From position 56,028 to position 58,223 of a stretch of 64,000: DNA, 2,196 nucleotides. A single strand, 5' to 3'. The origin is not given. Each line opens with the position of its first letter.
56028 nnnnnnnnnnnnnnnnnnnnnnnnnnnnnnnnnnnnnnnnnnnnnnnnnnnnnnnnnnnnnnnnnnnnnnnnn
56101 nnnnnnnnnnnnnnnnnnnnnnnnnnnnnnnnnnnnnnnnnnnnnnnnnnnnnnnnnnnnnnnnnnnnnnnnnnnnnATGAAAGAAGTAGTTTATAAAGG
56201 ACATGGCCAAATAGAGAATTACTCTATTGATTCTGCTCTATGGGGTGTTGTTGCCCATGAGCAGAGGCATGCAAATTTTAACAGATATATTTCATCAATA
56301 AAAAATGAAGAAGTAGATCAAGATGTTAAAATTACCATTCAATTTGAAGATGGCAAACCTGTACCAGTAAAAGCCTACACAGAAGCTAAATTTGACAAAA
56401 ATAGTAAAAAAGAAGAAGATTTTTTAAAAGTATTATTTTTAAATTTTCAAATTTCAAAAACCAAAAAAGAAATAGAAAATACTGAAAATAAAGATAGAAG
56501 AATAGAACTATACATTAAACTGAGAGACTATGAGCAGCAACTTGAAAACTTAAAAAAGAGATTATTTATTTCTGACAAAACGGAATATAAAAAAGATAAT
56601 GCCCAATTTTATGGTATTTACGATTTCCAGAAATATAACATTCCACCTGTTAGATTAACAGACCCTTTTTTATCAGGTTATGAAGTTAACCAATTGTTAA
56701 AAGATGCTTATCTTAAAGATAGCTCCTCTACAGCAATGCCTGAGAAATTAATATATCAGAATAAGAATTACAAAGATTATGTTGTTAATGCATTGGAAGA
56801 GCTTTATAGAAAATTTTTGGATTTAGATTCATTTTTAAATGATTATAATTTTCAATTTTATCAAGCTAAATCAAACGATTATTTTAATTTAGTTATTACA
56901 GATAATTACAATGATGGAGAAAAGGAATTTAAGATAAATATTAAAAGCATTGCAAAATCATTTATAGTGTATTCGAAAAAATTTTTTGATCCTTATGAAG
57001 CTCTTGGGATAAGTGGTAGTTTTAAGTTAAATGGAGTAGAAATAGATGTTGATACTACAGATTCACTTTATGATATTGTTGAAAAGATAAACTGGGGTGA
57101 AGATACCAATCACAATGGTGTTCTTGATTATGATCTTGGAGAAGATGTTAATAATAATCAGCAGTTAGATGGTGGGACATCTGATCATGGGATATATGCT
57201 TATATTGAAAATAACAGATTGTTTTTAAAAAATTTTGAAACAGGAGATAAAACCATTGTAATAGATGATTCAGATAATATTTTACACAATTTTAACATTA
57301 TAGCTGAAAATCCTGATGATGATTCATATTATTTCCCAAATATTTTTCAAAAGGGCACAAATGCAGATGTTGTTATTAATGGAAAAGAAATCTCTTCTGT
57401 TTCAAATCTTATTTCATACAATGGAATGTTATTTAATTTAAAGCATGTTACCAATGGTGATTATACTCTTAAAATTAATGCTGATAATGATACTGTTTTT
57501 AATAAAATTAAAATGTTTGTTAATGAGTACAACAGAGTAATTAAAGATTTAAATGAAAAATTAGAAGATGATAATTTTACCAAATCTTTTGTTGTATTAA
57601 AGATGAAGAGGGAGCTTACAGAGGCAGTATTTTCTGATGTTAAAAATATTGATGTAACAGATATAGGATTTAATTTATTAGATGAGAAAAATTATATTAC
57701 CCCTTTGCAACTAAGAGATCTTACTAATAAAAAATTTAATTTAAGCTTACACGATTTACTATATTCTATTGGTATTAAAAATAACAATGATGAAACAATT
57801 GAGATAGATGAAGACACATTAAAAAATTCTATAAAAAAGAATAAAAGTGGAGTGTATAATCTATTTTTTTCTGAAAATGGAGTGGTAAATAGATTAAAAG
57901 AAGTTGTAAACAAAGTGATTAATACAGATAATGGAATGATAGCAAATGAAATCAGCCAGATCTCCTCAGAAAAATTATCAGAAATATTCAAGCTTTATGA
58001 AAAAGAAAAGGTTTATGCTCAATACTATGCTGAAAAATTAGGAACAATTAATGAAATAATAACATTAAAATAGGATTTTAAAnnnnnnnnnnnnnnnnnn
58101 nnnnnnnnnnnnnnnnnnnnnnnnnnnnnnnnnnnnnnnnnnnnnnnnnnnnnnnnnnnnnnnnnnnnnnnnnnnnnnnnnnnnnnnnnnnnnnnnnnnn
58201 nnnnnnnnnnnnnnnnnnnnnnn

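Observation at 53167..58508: Six consecutive plus-strand genes of unknown function between nrdJ and fliS, including a GT9-like protein and a natural His6 protein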

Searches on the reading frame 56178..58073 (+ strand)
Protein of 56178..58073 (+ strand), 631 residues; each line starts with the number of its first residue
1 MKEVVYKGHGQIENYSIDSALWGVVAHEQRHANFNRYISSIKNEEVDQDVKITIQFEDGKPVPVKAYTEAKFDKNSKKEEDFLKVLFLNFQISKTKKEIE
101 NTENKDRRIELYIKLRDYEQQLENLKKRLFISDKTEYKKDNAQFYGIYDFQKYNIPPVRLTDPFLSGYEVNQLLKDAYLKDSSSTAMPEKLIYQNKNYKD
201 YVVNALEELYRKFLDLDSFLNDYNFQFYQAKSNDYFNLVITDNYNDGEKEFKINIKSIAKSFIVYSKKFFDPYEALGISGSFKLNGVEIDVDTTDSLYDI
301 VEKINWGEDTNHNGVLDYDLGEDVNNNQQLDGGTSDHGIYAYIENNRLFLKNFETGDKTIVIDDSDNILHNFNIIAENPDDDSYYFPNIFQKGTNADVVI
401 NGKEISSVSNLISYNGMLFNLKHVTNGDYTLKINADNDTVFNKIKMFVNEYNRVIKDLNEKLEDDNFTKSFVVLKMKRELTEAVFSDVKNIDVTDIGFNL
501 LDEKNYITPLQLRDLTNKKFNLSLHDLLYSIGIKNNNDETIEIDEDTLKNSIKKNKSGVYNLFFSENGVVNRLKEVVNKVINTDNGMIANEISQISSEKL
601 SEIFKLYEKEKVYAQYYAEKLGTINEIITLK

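Call 3: search_protein_families(library=pfam, proteins=[window:56178-58073:+], max_evalue=1)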
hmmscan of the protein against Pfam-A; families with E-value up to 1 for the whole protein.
window:56178-58073:+ (631 aa): 4 families
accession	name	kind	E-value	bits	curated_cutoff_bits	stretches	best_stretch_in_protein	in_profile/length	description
PF07195.17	FliD_C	-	3.5e-20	72.9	25.4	1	393-599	1-199/236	Flagellar hook-associated protein 2 C-terminus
PF07196.18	Flagellin_IN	-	0.0019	18.8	22.7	1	283-306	12-33/55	Flagellin hook IN motif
PF18962.6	Por_Secre_tail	-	0.045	14.5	27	1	400-444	29-73/75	Secretion system C-terminal sorting domain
PF11638.13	DnaA_N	-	0.12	12.6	24.6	0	30-56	16-42/65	DnaA N-terminal domain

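Call 4: search_protein_families(library=ncbifam, proteins=[window:56178-58073:+], max_evalue=1)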
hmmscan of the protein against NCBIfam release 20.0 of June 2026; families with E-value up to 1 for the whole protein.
window:56178-58073:+ (631 aa): 3 families
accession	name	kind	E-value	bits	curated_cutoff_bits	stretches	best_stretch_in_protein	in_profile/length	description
NF005833.0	PRK07737.1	equivalog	4.8e-19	68.8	444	2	280-467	133-300/501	flagellar hook-associated protein 2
NF005281.0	PRK06798.1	equivalog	5e-19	68.6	375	2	204-459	61-283/440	flagellar hook-associated protein 2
NF005188.0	PRK06664.1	equivalog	7.6e-08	31.2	469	1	368-596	366-606/661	flagellar hook-associated protein FliD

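Call 5: find_encoding_contigs(protein=window:56178-58073:+, flank=10000, max_places=6)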
Protein window:56178-58073:+ (631 aa): 1 contig read that carries it; 1 place shown.
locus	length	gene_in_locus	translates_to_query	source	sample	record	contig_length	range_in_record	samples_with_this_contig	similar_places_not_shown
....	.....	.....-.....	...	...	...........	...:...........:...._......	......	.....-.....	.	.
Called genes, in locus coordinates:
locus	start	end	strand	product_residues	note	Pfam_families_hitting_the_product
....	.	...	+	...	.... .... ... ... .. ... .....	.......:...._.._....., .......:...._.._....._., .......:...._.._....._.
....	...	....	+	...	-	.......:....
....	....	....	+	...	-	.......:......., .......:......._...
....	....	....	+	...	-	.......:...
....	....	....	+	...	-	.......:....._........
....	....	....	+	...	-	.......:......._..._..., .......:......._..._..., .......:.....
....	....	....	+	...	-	-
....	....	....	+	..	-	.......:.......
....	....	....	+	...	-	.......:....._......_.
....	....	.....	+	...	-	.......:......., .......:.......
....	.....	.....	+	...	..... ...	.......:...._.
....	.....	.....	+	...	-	-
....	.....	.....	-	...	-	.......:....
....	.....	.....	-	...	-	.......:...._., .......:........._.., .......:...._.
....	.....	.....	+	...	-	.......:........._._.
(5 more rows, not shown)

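Call 6: find_homologous_proteins(query=window:56178-58073:+, max_evalue=0.001)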
Query window:56178-58073:+ (631 aa): 20 proteins with E <= 0.001 among 8000 candidates.
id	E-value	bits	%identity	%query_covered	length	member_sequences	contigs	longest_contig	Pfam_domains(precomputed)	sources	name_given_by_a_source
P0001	0.0e+0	1369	100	100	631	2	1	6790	PF07195.18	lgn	-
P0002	2.1e-297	1006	73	98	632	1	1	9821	PF07195.18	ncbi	-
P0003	1.9e-195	669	51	100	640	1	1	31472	PF07195.18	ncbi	-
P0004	2.6e-184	633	50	100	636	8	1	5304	PF07195.18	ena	-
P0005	5.2e-181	622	50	100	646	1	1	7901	PF07195.18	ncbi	-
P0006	1.4e-168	581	47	100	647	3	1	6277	PF07195.18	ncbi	-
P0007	3.1e-151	523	42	100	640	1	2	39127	PF07195.18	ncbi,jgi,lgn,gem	-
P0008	4.2e-146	507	49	82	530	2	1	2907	PF07195.18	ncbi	-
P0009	2.3e-135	471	43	99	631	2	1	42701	PF07195.18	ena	-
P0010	5.9e-132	460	43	99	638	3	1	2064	PF07195.18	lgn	-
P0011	5.1e-130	453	42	99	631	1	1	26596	PF07195.18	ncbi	-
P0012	7.4e-124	433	41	99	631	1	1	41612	PF07195.18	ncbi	-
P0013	2.0e-122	428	40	99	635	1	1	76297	PF07195.18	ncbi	-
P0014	2.4e-121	425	41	99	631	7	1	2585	PF07195.18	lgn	-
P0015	1.5e-43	168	30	68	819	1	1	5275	PF07195.18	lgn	-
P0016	3.7e-34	137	26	69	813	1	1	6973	PF07195.18,PF02465.24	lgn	-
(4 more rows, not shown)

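Call 8: find_related_loci(query=A1, collection=genome_contigs, flank=10000)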
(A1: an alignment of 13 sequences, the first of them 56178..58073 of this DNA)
Query A1 (631 aa) in genome_contigs; peptide patterns used: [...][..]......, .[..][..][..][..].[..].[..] (x = any residue, [..] = any of these).
248 stretches matched a pattern; 4 encode a relative of the query (tblastn E <= 1e-3); 4 distinct loci.
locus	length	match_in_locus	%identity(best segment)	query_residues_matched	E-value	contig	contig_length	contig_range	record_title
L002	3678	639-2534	49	1-628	0e+0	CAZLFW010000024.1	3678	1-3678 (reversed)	MAG TPA_asm: uncultured bacterium isolate binchicken_co381_84 genome assembly, contig: k141_801534, whole genome shotgun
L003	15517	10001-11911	42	1-628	1e-157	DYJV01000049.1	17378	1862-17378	MAG TPA_asm: Candidatus Methylomirabilis sp. isolate SulCav_AS07-7_3_33_596 SulCav_AS07_7_3265_length_17378_cov_356_6016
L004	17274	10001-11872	43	3-628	6e-137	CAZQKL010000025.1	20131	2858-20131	MAG TPA_asm: uncultured bacterium isolate SRP163575_co3_283 genome assembly, contig: NODE_2743_length_20131_cov_6.143007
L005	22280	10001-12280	26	6-625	1e-33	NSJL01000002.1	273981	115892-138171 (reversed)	MAG: Nitrospira sp. isolate Ru_enrich_NS NODE_10_length_273981_cov_107.768, whole genome shotgun sequence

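Call 10: find_encoding_contigs(protein=P0013, flank=10000, max_places=3)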
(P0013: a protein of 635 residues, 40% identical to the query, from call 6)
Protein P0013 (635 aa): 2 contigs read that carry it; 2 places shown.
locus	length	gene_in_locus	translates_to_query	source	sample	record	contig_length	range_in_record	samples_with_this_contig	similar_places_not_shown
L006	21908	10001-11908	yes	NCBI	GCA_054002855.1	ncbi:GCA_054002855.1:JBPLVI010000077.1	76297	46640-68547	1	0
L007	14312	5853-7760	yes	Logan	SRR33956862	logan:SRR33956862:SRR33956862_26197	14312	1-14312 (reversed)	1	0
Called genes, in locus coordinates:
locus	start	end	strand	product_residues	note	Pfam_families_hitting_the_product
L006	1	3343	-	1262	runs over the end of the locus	PF13116:YhdP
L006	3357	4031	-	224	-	PF18912:DZR_2 (weak)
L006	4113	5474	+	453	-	PF00202:Aminotran_3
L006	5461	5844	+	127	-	PF00072:Response_reg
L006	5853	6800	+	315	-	PF00514:Arm (faint), PF02985:HEAT (faint), PF12717:Cnd1 (faint), PF13513:HEAT_EZ (faint), PF13646:HEAT_2 (weak), PF03130:HEAT_PBS (faint), PF13646:HEAT_2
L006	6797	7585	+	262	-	PF13581:HATPase_c_2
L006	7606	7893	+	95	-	-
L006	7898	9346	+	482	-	PF01464:SLT, PF01476:LysM, PF23446:LysM1_NFP_LYK (faint), PF23473:LysM3_LYK4_5 (faint), PF01476:LysM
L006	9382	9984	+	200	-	PF26159:DUF8043, PF26154:DUF8042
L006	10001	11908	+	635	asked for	PF07195:FliD_C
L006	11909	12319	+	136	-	-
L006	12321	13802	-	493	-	-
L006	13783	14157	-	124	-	PF00072:Response_reg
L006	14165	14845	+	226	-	-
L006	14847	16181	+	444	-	PF03975:CheD, PF08668:HDOD, PF01966:HD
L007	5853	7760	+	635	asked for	PF07195:FliD_C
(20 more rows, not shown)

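Call 11: find_encoding_contigs(protein=P0007, flank=10000, max_places=3)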
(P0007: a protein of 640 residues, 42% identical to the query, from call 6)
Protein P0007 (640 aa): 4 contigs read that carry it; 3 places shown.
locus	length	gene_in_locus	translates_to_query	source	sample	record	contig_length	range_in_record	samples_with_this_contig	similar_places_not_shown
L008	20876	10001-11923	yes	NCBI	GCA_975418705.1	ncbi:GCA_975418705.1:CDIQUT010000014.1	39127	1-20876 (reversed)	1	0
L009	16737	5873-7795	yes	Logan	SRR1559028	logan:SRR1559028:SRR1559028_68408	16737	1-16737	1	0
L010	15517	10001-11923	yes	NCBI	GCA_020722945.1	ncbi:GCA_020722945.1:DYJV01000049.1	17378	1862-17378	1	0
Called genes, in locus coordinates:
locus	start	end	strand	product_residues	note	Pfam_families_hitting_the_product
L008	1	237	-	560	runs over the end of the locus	PF00474:SSF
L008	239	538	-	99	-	PF13937:DUF4212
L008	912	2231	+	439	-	PF00919:UPF0004, PF04055:Radical_SAM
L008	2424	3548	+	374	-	PF01702:TGT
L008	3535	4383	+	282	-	PF02621:VitK2_biosynth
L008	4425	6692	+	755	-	PF00317:Ribonuc_red_lgN, PF02867:Ribonuc_red_lgC, PF12637:TSCPD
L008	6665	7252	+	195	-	-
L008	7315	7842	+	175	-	PF26551:DUF8180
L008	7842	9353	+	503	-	PF01075:Glyco_transf_9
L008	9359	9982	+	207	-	PF26159:DUF8043, PF27299:TP0873_N (weak), PF26154:DUF8042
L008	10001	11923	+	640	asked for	PF07195:FliD_C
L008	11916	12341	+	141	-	-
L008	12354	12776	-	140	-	PF02561:FliS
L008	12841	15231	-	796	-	PF02465:FliD_N, PF07196:Flagellin_IN, PF07195:FliD_C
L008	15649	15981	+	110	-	PF01740:STAS, PF13466:STAS_2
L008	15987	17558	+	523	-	PF07228:SpoIIE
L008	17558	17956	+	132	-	PF13581:HATPase_c_2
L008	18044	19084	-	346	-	-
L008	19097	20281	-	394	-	PF12832:MFS_1_like, PF07690:MFS_1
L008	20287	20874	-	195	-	?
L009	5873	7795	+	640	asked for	PF07195:FliD_C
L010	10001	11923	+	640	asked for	PF07195:FliD_C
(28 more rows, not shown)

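Call 12: find_encoding_contigs(protein=P0003, flank=10000, max_places=3)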
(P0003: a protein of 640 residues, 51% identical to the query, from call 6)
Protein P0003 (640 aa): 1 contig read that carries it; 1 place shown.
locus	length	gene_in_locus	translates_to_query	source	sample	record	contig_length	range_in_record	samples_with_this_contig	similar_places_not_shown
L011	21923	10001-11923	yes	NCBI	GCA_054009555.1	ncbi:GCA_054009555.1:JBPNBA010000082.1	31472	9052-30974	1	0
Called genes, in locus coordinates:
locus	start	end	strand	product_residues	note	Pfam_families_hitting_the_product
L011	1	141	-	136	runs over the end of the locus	PF04246:RseC_MucC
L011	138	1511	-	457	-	PF00072:Response_reg, PF00158:Sigma54_activat, PF14532:Sigma54_activ_2, PF00004:AAA (weak), PF07728:AAA_5 (weak), PF25601:AAA_lid_14, PF02954:HTH_8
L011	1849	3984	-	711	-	PF00672:HAMP, PF00989:PAS, PF00512:HisKA, PF02518:HATPase_c, PF14501:HATPase_c_5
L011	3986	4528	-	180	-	-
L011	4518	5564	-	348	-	PF02481:DNA_processg_A, PF17782:WHD_DprA (faint)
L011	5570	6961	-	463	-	PF00772:DnaB, PF03796:DnaB_C, PF13481:AAA_25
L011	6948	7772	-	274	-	PF00590:TP_methylase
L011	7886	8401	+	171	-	PF01965:DJ-1_PfpI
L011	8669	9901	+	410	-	PF00483:NTP_transferase, PF24894:Hexapep_GlmU, PF25084:LbH_EIF2B (faint), PF25247:LbH_GLGC (faint)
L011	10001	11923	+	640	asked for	PF07195:FliD_C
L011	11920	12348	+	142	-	-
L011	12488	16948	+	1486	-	PF00497:SBP_bac_3, PF13426:PAS_9, PF00512:HisKA, PF02518:HATPase_c, PF00072:Response_reg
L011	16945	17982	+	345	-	PF00072:Response_reg, PF13487:HD_5, PF01966:HD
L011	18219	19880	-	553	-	PF09972:DUF2207, PF20990:DUF2207_C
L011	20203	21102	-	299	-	PF00535:Glycos_transf_2, PF10111:Glyco_tranf_2_2, PF13641:Glyco_tranf_2_3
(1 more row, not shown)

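Call 21: predict_structure(alignment_id=A1)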
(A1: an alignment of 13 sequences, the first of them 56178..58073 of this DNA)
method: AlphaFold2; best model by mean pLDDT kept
length: 631 residues; sequences in the alignment: 13
mean_pLDDT: 73.5   pTM: 0.50
mean pLDDT of the five models: 73.5, 66.3, 65.6, 65.3, 62.7
residues with pLDDT >= 90: 127; 70-90: 282; 50-70: 108; < 50: 114
segments of 3 or more residues with pLDDT < 50: 132-137, 151-164, 177-192, 307-333, 506-528, 598-612, 624-631
pLDDT, mean of each block of 10 residues (from residue 1): 61 70 76 73 73 73 75 59 76 88 85 89 75 48 58 45 49 50 42 59 84 93 89 86 78 92 92 89 85 89 65 40 36 60 90 81 88 87 85 92 90 87 91 90 95 90 68 81 78 85 55 39 46 68 94 89 89 92 82 58 43 51 47 41
secondary structure, 60 per line:
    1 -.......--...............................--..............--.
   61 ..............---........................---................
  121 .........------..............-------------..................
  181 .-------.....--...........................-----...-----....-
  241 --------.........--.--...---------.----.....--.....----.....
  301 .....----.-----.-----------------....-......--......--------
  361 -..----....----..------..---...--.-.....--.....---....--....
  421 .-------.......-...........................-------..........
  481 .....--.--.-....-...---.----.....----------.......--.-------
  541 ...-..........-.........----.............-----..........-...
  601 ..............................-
elements in order: E2-8 E11-16 H17-41 E44-57 E60-74 H78-101 H105-129 E136-149 H163-181 H189-193 H196-222 E228-230 E236-239 E249-257 E263-265 E280-284 E287-291 H297-305 H334-337 E339-344 E347-352 H368-371 E389-391 E396-400 E403-407 E411-414 E417-421 E429-435 H437-463 H471-485 H493-496 E498-500 H509-513 H524-530 E541-543 H545-554 H556-564 H569-581 H587-596 H598-630
